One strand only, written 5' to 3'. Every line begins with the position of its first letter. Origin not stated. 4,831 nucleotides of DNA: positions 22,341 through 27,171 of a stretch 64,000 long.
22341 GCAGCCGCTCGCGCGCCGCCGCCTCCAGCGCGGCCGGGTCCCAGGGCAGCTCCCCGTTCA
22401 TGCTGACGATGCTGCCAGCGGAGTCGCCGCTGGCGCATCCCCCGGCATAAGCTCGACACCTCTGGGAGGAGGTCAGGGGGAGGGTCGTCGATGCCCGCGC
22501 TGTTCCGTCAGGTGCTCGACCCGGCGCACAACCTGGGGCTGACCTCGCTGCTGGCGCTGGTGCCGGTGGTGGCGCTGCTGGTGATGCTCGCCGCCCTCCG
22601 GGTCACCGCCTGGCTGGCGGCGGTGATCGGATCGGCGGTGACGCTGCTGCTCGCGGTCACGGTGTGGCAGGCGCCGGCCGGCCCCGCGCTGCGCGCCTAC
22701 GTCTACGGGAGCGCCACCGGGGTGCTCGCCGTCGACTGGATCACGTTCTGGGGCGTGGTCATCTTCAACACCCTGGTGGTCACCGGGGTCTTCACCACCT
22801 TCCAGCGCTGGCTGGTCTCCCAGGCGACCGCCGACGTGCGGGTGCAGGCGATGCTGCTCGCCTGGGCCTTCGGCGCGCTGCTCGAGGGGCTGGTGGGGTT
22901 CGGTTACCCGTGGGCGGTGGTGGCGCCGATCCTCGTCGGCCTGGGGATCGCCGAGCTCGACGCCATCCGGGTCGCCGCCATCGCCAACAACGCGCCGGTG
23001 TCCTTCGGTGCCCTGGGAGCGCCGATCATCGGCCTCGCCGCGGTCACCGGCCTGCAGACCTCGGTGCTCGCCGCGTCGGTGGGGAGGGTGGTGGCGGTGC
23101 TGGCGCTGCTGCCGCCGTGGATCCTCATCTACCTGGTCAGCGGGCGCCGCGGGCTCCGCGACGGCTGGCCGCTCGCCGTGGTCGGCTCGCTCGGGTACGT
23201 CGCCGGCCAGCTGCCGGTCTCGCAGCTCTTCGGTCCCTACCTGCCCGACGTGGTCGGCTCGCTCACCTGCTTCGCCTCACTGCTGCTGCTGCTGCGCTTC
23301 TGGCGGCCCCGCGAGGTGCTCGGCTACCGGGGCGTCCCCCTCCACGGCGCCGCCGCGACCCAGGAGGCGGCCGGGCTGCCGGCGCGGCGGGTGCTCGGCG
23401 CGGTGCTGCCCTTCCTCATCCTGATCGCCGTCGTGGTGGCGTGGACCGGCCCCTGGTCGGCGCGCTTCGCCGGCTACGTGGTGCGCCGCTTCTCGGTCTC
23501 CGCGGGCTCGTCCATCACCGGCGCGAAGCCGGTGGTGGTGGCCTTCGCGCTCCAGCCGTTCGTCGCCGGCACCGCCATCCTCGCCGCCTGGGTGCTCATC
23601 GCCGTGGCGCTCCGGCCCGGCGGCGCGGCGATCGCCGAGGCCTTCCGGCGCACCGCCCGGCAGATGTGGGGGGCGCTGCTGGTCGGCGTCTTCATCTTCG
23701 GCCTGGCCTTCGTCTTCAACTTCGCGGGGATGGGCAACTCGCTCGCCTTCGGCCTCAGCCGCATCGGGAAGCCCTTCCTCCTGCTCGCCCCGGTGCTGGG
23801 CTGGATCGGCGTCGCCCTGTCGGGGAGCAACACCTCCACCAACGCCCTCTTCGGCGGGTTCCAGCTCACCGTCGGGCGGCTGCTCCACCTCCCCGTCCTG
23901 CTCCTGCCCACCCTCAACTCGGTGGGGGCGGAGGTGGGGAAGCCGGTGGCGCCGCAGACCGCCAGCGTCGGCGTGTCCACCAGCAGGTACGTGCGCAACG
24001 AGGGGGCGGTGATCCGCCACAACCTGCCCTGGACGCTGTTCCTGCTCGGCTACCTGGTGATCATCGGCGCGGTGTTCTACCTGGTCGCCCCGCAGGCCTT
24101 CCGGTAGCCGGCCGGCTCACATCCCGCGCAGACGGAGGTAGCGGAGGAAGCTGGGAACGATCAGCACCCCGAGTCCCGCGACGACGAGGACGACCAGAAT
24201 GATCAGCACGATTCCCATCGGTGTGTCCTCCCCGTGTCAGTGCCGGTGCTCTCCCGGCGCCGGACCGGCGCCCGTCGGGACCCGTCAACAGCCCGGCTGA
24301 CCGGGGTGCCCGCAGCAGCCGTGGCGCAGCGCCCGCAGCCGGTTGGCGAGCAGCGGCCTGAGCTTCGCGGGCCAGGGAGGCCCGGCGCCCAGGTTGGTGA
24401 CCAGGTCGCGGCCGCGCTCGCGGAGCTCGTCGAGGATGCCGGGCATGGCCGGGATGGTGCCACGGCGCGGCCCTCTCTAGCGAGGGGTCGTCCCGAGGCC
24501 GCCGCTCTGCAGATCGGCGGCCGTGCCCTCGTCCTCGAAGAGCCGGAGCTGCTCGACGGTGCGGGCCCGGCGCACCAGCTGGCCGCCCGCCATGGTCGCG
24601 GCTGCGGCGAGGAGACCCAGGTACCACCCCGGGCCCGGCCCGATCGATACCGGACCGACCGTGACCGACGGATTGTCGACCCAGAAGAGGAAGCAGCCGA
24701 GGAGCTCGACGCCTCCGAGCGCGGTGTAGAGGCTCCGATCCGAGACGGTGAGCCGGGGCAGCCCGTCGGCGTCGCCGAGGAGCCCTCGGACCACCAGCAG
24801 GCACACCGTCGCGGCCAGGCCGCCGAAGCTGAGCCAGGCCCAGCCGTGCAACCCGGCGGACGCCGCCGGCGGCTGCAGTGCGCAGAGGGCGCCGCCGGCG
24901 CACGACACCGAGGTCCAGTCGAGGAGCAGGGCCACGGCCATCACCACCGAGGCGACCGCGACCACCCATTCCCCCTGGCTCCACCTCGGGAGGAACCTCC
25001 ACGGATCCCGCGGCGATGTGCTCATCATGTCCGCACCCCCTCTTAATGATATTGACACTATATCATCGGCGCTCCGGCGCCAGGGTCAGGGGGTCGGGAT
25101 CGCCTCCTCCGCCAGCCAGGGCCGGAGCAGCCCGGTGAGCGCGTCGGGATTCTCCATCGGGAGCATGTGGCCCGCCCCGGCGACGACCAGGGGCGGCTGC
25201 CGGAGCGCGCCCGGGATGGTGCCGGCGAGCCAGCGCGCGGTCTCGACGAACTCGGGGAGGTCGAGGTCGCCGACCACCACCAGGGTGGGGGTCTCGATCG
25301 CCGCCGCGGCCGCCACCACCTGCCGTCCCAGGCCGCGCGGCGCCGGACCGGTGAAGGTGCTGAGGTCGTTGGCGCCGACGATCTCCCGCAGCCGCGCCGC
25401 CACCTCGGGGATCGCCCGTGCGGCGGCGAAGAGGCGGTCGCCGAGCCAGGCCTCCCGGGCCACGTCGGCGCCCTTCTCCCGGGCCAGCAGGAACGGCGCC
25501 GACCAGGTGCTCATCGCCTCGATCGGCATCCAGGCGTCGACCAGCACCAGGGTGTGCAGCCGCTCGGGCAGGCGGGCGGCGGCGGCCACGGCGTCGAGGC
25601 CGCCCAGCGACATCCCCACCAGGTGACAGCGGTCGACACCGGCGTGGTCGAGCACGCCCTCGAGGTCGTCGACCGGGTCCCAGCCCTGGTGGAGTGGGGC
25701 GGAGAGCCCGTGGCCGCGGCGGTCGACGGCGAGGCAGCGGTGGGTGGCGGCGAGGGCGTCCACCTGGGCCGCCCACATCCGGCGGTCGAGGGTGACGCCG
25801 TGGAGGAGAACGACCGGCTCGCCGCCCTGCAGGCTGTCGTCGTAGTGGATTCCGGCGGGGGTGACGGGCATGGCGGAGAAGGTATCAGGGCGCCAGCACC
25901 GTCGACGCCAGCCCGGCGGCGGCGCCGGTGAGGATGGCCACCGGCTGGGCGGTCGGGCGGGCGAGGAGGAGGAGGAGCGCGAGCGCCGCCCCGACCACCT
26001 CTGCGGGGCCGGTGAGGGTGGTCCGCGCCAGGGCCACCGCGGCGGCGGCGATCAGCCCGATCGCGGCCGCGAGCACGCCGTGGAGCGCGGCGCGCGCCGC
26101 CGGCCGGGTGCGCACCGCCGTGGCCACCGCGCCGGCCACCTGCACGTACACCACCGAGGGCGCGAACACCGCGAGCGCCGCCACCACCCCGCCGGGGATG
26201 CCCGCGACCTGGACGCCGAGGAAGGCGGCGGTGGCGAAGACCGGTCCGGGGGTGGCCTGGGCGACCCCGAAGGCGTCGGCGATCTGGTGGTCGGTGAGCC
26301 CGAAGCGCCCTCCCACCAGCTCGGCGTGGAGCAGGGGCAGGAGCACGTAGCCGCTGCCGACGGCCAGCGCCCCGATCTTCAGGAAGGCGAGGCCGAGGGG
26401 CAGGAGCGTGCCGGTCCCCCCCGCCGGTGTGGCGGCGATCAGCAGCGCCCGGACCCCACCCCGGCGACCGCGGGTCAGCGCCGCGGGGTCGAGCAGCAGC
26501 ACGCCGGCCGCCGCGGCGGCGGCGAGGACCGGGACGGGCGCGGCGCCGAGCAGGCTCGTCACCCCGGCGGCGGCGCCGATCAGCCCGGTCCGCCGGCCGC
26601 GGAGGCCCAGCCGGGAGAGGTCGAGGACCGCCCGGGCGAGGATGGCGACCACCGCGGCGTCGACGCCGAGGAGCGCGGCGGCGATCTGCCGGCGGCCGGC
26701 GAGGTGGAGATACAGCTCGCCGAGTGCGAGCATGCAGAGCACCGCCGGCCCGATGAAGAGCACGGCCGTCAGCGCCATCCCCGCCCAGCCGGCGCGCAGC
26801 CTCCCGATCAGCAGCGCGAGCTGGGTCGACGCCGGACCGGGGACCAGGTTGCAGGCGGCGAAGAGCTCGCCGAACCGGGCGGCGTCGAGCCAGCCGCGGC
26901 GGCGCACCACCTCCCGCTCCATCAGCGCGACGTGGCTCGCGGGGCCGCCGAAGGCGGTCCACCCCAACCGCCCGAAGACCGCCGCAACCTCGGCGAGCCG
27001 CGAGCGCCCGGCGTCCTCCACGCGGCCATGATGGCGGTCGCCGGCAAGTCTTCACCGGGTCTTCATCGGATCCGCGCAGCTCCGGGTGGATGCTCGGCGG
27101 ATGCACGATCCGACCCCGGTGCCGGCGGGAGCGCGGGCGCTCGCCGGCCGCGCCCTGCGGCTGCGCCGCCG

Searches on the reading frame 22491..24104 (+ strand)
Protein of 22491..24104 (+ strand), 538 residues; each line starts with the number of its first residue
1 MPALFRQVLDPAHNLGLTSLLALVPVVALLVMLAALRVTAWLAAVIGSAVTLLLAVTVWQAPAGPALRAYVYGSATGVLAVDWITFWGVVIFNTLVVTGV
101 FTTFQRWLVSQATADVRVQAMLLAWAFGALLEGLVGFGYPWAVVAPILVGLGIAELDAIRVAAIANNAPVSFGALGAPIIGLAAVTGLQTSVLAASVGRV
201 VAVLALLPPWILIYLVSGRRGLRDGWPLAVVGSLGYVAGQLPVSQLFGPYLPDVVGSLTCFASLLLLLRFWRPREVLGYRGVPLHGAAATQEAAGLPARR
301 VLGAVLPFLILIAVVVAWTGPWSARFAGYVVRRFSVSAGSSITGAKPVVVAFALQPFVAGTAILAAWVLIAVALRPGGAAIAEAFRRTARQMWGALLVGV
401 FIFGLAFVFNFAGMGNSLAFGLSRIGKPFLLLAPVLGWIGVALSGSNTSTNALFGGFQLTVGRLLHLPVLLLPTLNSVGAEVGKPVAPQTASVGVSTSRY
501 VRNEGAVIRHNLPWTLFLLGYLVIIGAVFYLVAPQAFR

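Call 64: search_protein_families(library=pfam, proteins=[window:22491-24104:+], max_evalue=0.001)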
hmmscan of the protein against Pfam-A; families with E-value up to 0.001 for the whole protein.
window:22491-24104:+ (538 aa): 1 family
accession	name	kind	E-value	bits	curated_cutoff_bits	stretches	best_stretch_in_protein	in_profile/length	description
PF02652.20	Lactate_perm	-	2.7e-94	317.3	27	1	18-531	2-521/522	L-lactate permease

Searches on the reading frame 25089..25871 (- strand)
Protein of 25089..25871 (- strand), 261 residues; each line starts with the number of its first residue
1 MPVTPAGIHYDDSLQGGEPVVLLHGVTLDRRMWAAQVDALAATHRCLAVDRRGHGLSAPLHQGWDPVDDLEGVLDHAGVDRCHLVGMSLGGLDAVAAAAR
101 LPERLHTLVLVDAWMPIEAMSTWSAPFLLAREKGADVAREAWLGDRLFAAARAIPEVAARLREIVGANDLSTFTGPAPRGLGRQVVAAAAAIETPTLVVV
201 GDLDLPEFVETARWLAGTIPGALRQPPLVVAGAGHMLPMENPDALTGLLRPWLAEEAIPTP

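Call 64: search_protein_families(library=pfam, proteins=[window:25089-25871:-], max_evalue=0.001)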
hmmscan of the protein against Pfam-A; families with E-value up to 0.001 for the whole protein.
window:25089-25871:- (261 aa): 3 families
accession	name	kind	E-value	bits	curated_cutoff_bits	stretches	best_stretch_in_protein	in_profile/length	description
PF12697.13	Abhydrolase_6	-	1.6e-22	81.7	26.3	1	20-245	1-214/217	Alpha/beta hydrolase family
PF00561.26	Abhydrolase_1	-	5.3e-20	72.6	25.8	1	19-120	2-103/245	alpha/beta hydrolase fold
PF12146.15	Hydrolase_4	-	6.1e-12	45.8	27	1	20-240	7-237/239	Serine aminopeptidase, S33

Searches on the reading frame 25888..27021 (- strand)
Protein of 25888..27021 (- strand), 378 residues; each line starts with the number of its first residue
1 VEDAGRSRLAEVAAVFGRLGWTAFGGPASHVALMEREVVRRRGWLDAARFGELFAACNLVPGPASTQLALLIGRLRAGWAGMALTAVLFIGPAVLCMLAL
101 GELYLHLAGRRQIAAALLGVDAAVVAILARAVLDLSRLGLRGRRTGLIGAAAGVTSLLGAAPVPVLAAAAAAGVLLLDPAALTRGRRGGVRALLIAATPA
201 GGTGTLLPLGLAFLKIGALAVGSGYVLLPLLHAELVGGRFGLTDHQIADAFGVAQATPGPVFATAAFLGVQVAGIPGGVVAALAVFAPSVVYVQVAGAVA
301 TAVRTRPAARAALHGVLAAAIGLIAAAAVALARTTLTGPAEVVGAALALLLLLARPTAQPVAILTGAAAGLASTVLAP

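Call 5: search_protein_families(library=pfam, proteins=[window:25888-27021:-], max_evalue=0.1)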
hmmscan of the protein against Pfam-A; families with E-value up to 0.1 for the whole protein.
window:25888-27021:- (378 aa): 1 family
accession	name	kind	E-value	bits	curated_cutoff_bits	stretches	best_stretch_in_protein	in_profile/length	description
PF02417.20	Chromate_transp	-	1.9e-65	220.4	28.6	2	11-174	2-166/166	Chromate transporter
